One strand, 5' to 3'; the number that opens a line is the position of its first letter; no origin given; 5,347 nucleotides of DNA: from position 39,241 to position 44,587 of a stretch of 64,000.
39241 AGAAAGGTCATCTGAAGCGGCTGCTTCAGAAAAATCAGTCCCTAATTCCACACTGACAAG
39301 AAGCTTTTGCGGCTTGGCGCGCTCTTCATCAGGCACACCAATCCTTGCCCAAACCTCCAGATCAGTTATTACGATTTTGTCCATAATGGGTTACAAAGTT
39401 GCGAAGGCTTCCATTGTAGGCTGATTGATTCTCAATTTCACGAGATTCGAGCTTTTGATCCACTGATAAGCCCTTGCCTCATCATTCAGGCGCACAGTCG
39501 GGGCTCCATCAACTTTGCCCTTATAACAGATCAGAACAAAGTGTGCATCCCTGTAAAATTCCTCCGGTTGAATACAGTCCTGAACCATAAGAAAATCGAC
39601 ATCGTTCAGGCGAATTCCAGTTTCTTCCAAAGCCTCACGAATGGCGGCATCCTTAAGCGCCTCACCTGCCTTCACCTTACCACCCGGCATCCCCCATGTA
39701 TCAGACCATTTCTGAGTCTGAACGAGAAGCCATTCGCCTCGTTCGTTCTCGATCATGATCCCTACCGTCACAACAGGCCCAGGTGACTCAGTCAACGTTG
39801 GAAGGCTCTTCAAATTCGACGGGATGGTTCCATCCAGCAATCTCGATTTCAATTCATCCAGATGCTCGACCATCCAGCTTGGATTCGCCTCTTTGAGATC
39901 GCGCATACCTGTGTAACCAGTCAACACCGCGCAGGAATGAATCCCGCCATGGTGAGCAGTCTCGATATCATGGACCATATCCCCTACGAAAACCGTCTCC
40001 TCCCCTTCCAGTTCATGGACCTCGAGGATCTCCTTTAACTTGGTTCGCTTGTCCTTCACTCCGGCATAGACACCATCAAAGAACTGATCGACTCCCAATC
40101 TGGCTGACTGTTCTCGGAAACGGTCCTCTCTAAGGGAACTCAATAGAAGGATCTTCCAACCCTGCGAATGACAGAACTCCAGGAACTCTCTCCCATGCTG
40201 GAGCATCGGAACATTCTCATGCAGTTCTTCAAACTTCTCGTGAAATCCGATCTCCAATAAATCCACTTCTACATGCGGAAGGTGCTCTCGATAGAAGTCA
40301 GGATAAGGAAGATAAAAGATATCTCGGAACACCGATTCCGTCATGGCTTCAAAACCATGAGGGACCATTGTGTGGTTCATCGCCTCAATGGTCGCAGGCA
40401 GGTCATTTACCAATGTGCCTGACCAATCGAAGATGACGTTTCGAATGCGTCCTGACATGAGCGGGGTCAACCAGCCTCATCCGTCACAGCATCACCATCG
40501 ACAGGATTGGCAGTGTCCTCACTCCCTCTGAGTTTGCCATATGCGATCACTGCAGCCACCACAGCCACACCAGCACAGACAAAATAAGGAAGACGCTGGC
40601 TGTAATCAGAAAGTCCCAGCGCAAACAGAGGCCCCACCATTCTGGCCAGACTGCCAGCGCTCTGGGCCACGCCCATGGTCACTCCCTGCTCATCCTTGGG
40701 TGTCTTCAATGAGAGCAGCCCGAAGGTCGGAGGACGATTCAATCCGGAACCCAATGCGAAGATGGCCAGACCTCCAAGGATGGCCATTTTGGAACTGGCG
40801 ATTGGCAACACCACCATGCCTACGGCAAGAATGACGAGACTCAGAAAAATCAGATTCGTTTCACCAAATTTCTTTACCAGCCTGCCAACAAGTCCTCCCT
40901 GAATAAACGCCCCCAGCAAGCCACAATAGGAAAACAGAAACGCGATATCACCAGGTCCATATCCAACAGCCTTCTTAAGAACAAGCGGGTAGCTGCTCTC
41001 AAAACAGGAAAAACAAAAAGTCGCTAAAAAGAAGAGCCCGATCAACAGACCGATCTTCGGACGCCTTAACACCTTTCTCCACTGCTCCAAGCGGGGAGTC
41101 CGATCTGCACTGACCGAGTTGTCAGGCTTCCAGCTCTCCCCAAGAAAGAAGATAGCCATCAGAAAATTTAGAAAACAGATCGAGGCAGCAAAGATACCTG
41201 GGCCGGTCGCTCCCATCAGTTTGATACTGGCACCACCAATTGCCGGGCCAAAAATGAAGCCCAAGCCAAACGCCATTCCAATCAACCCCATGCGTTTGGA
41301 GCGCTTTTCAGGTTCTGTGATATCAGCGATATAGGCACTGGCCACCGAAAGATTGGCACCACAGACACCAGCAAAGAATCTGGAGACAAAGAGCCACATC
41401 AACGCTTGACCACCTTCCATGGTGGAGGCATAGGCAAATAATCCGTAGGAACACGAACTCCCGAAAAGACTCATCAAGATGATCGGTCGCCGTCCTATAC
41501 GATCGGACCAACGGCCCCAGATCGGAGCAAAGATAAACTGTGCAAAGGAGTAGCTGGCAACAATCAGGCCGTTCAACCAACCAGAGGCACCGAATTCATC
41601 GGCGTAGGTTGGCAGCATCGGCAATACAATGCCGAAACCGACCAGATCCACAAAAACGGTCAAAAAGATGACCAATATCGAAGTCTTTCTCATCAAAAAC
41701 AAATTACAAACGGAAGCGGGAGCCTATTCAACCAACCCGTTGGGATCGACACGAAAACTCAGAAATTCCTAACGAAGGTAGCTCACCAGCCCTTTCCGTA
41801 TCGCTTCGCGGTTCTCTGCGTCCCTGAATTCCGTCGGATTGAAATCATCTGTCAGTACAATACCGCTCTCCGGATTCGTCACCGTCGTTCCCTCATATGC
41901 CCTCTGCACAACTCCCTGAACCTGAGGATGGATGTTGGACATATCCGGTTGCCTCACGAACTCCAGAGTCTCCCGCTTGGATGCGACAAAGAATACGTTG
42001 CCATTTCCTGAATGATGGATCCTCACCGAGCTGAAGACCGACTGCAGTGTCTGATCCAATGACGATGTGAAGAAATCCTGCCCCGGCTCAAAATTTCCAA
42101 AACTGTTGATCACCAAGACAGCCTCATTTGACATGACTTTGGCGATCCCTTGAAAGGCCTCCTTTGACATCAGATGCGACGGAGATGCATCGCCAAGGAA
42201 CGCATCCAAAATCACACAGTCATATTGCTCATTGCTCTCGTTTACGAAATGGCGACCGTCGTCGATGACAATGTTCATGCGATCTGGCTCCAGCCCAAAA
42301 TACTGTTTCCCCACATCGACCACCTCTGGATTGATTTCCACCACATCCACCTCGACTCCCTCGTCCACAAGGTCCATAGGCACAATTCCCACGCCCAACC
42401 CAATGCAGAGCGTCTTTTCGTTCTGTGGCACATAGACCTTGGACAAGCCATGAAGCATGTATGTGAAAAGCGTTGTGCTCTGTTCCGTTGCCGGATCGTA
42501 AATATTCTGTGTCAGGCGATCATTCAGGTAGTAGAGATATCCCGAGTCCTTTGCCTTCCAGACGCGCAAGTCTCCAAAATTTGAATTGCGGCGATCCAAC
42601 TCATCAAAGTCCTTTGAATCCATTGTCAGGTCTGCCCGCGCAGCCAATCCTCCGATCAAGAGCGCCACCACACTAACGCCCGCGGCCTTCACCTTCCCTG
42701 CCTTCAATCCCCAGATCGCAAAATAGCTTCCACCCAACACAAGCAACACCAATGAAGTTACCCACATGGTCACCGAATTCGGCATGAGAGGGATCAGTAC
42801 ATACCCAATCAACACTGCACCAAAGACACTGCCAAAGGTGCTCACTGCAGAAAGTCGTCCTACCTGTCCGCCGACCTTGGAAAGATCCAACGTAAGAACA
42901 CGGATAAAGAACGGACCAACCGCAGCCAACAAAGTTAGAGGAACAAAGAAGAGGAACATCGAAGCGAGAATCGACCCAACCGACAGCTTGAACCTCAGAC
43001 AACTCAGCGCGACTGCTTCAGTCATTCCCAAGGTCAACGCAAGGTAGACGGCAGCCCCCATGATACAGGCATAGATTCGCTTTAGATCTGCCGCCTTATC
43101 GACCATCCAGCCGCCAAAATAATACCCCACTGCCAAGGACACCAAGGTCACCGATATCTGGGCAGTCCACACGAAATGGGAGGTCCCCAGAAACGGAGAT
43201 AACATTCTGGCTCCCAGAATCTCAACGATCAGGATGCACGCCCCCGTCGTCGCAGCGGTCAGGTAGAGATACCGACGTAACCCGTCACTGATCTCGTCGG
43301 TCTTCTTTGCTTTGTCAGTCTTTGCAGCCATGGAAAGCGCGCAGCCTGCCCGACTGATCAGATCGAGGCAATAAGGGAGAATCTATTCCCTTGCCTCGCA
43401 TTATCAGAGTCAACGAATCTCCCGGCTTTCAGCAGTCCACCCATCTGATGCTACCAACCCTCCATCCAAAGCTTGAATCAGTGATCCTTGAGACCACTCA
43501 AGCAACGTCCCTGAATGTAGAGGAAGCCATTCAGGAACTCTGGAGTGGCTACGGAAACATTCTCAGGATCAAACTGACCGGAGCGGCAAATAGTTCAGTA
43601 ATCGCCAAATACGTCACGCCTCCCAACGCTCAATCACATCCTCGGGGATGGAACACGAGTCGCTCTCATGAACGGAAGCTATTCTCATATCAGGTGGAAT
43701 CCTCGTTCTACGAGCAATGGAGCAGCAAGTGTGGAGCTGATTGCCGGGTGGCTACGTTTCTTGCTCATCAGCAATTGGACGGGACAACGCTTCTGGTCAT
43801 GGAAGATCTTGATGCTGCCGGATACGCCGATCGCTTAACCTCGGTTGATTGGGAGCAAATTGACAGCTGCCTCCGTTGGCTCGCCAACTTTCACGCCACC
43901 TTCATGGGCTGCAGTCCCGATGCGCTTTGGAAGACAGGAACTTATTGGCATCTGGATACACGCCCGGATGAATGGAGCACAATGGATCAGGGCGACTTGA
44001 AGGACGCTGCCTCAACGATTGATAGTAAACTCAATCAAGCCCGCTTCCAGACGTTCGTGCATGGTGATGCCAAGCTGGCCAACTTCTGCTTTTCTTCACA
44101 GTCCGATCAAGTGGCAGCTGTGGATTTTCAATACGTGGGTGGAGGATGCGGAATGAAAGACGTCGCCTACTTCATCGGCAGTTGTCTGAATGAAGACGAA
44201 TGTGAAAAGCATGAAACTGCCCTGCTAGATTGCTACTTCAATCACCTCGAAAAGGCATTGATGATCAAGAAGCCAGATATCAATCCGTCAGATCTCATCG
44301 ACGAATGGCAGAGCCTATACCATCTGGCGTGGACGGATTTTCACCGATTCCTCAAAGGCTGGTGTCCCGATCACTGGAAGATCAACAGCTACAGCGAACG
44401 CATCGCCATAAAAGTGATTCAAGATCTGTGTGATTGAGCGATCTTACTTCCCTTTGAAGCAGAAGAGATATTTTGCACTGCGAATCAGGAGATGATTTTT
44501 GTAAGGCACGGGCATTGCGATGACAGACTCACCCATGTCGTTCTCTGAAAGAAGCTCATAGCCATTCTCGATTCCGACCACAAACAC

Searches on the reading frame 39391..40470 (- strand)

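Call 5: search_protein_families(library=pfam, proteins=[window:39391-40470:-], max_evalue=0.01)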
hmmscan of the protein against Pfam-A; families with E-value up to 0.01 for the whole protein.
window:39391-40470:- (359 aa): 6 families
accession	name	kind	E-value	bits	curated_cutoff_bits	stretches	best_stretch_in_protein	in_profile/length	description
PF00293.34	NUDIX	-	7.8e-24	84.6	21.1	1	233-345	3-120/134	NUDIX domain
PF13419.12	HAD_2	-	8.5e-21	75.3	23.8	1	12-182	1-178/178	Haloacid dehalogenase-like hydrolase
PF13242.12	Hydrolase_like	-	2e-11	44.1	22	1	145-207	10-75/75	HAD-hyrolase-like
PF00702.32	Hydrolase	-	3.1e-10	41.2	26.4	1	9-176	1-191/191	haloacid dehalogenase-like hydrolase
PF12710.13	HAD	-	9.3e-08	33.2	27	1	12-172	1-188/189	haloacid dehalogenase-like hydrolase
PF14815.12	NUDIX_4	-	0.00072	19.8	35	1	239-350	4-105/113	NUDIX domain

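Call 6: search_protein_families(library=ncbifam, proteins=[window:39391-40470:-], max_evalue=0.01)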
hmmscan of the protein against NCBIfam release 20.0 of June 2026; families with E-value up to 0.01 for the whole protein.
window:39391-40470:- (359 aa): 43 families (the best 25 are shown)
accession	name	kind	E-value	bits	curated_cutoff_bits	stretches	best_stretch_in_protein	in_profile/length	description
NF009695.0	PRK13222.1-2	equivalog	3.8e-14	52.7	225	1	82-211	88-222/226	phosphoglycolate phosphatase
TIGR01449.2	PGP_bact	equivalog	2.6e-13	50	180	1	12-209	1-211/213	phosphoglycolate phosphatase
NF009804.0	PRK13288.1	equivalog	9.2e-13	48.2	218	1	8-207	2-206/215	pyrophosphatase PpaX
NF041652.1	Nud_hyd_Dein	equivalog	2.3e-11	44.2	200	1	236-297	16-83/152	Nudix hydrolase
NF006530.0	PRK08999.1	equivalog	6.3e-10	38.6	245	1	236-346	10-115/315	Nudix family hydrolase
NF011963.0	PRK15434.1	subfamily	5.6e-09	35.9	146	1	231-344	15-135/159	GDP-mannose mannosyl hydrolase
NF009699.0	PRK13225.1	equivalog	2.4e-08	33.8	368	1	9-207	62-263/273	phosphoglycolate phosphatase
TIGR02705.1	nudix_YtkD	equivalog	3.6e-08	33.1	154.4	1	240-307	30-96/156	RNA deprotection pyrophosphohydrolase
TIGR02253.1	CTE7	subfamily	6.1e-08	32.7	169.75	1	88-207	94-220/221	TIGR02253 family HAD-type hydrolase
NF009698.0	PRK13223.1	equivalog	1e-07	31.4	466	1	6-212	9-230/272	phosphoglycolate phosphatase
NF012016.0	PRK15472.1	equivalog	3.5e-07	30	95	1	255-356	29-135/141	nucleoside triphosphatase NudI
NF001937.0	PRK00714.1-4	equivalog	4.3e-07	29.7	139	1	234-295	9-69/161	RNA pyrophosphohydrolase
NF008044.0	PRK10776.1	equivalog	9e-07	28.8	148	1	234-304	6-78/130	8-oxo-dGTP diphosphatase MutT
TIGR00586.1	mutt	equivalog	9.7e-07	28.9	97.9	1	234-294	7-69/129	8-oxo-dGTP diphosphatase MutT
NF001938.0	PRK00714.1-5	equivalog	1.4e-06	27.8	116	1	235-288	15-76/172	RNA pyrophosphohydrolase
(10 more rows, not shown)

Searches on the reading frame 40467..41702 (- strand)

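Call 5: search_protein_families(library=pfam, proteins=[window:40467-41702:-], max_evalue=0.01)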
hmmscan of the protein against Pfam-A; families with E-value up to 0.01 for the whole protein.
window:40467-41702:- (411 aa): 7 families
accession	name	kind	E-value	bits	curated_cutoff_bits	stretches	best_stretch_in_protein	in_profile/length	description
PF07690.21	MFS_1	-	2.5e-74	250.7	33.4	2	12-358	1-347/347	Major Facilitator Superfamily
PF13347.12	MFS_2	-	2.8e-15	56.2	27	1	24-315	17-324/427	MFS/sugar transport protein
PF00083.30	Sugar_tr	-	8.1e-14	51.8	22.3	2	41-188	45-192/452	Sugar (and other) transporter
PF12832.13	MFS_1_like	-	3.7e-12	46.4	25.2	2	3-165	208-367/373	MFS_1 like family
PF05977.19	MFS_3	-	6.4e-11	41.8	27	1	45-309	48-311/524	Transmembrane secretion effector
PF03209.21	PUCC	-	5.5e-07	29.4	21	1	112-373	96-368/401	PUCC protein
PF03825.22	Nuc_H_symport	-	8.8e-06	25.4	25.9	1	2-167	202-369/400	Nucleoside H+ symporter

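Call 6: search_protein_families(library=ncbifam, proteins=[window:40467-41702:-], max_evalue=0.01)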
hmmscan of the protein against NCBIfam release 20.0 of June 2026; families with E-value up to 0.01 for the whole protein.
window:40467-41702:- (411 aa): 64 families (the best 25 are shown)
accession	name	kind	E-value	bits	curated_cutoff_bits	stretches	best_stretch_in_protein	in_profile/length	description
NF012174.0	tet_MFS_A_B_C_D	equivalog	2.4e-64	217.5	475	1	7-364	2-355/382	Tet(A)/Tet(B)/Tet(C) family tetracycline efflux MFS transporter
NF045486.1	tet_MFS_30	exception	1.9e-45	155.8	730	1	8-361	4-353/392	tetracycline efflux MFS transporter Tet(30)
NF012207.0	tet_MFS_H_J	exception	5e-44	150.9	700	1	7-368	3-361/392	Tet(H)/Tet(J) family tetracycline efflux MFS transporter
NF012187.0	tet_MFS_E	exception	2.7e-43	148.6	820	1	9-386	5-383/405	tetracycline efflux MFS transporter Tet(E)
NF045684.1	tet_MFS_65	exception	6.9e-43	147.3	800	1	15-378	4-365/383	tetracycline efflux MFS transporter Tet(65)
NF012177.1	tet_MFS_42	exception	4.7e-42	144.7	850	1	11-387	2-382/411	tetracycline efflux MFS transporter Tet(42)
NF012194.0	tet_MFS_J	exception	1.9e-41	142.3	870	1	7-371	3-368/398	tetracycline efflux MFS transporter Tet(J)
NF012195.0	tet_MFS_H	exception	9.8e-41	140.1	840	1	7-368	3-361/392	tetracycline efflux MFS transporter Tet(H)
NF012190.1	tet_MFS_B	exception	1.1e-38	133.3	850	1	11-364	7-356/400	tetracycline efflux MFS transporter Tet(B)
NF012191.0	tet_MFS_C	exception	2.2e-38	132.2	850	1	7-363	5-357/396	tetracycline efflux MFS transporter Tet(C)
NF012193.0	tet_MFS_A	exception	1.2e-37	129.9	840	1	8-361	5-354/394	tetracycline efflux MFS transporter Tet(A)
NF045488.1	tet_MFS_62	exception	5.4e-34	118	775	1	8-359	3-350/385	tetracycline efflux MFS transporter Tet(62)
NF012186.0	tet_MFS_D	exception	5.7e-34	117.8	775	1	4-366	1-357/394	tetracycline efflux MFS transporter Tet(D)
NF012192.0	tet_MFS_G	exception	1.6e-28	99.9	800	1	7-362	3-354/391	tetracycline efflux MFS transporter Tet(G)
NF012188.1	tet_MFS_Y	exception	1.9e-28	99.6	820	1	8-360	4-351/391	tetracycline efflux MFS transporter Tet(Y)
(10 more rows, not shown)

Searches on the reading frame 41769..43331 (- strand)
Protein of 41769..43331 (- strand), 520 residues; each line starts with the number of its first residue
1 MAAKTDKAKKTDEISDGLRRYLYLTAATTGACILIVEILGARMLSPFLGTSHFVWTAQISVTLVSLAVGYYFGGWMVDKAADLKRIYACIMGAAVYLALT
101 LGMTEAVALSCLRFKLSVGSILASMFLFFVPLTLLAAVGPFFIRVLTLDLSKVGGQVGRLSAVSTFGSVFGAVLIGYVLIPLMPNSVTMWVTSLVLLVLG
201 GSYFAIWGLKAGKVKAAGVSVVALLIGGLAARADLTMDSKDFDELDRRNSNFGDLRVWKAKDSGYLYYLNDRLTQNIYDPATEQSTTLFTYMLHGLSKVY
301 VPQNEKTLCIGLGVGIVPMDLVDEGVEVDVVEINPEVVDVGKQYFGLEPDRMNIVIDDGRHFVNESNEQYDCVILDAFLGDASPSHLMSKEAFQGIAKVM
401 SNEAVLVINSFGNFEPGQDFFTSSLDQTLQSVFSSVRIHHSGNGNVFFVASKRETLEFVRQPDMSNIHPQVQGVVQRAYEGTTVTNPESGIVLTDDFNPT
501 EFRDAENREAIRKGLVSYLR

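Call 5: search_protein_families(library=pfam, proteins=[window:41769-43331:-], max_evalue=0.01)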
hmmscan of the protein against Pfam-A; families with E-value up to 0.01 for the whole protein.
window:41769-43331:- (520 aa): 2 families
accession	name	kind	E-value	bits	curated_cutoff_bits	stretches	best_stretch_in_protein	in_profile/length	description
PF01564.23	Spermine_synth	-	7.8e-12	45.6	22.9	1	291-437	6-157/186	Spermine/spermidine synthase domain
PF05430.17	Methyltransf_30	-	0.0033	17.8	22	1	349-407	30-87/124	S-adenosyl-L-methionine-dependent methyltransferase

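Call 6: search_protein_families(library=ncbifam, proteins=[window:41769-43331:-], max_evalue=0.01)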
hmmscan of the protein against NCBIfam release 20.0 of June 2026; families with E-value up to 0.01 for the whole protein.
window:41769-43331:- (520 aa): 8 families
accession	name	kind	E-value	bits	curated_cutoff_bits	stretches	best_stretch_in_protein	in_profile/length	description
NF037959.1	MFS_SpdSyn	subfamily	4.5e-55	187.2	40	1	31-500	2-477/480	fused MFS/spermidine synthase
NF003380.0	PRK04457.1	equivalog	4.3e-17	62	304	1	300-450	66-219/265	polyamine aminopropyltransferase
NF002956.0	PRK03612.1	equivalog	1.1e-16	60.4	472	1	5-432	5-437/522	polyamine aminopropyltransferase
NF002010.0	PRK00811.1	equivalog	1.3e-15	57.4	260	1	240-438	21-219/287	polyamine aminopropyltransferase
TIGR00417.1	speE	equivalog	6.2e-13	48.6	249.55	1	244-437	19-211/271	spermidine synthase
NF011529.0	PRK14968.1-3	equivalog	3.9e-05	23.2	162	1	273-377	12-106/198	putative methyltransferase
NF002435.0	PRK01581.1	equivalog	0.00024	20.3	537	1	319-411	177-269/374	polyamine aminopropyltransferase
NF043040.1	corrin_prot_MT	hypoth_equivalog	0.0051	16.3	180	1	300-408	38-147/216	corrinoid protein-associated methyltransferase CpaM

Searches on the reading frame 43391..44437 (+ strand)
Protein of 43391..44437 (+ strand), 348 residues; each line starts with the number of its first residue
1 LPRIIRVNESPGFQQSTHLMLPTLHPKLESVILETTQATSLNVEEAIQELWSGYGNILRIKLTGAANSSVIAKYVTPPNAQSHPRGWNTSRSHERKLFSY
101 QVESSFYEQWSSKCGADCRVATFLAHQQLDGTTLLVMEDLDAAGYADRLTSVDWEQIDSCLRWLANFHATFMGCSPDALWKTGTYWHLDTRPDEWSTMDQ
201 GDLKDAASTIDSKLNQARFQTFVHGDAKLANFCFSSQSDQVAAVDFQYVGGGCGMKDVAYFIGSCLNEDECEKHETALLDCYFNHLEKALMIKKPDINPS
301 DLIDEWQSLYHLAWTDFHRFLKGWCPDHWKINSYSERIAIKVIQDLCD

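Call 57: search_protein_families(library=pfam, proteins=[window:43391-44437:+], max_evalue=0.001)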
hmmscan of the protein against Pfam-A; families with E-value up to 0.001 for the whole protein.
window:43391-44437:+ (348 aa): 3 families
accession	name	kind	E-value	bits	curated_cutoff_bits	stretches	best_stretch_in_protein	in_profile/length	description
PF02958.26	EcKL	-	2e-19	70.5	22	2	214-290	209-289/294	Ecdysteroid kinase-like family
PF07914.17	DUF1679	-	5e-08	32.7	24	1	220-290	268-342/414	Uncharacterized oxidoreductase dhs-27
PF01636.29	APH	-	3.5e-07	30.7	23.2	1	119-262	54-210/239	Phosphotransferase enzyme family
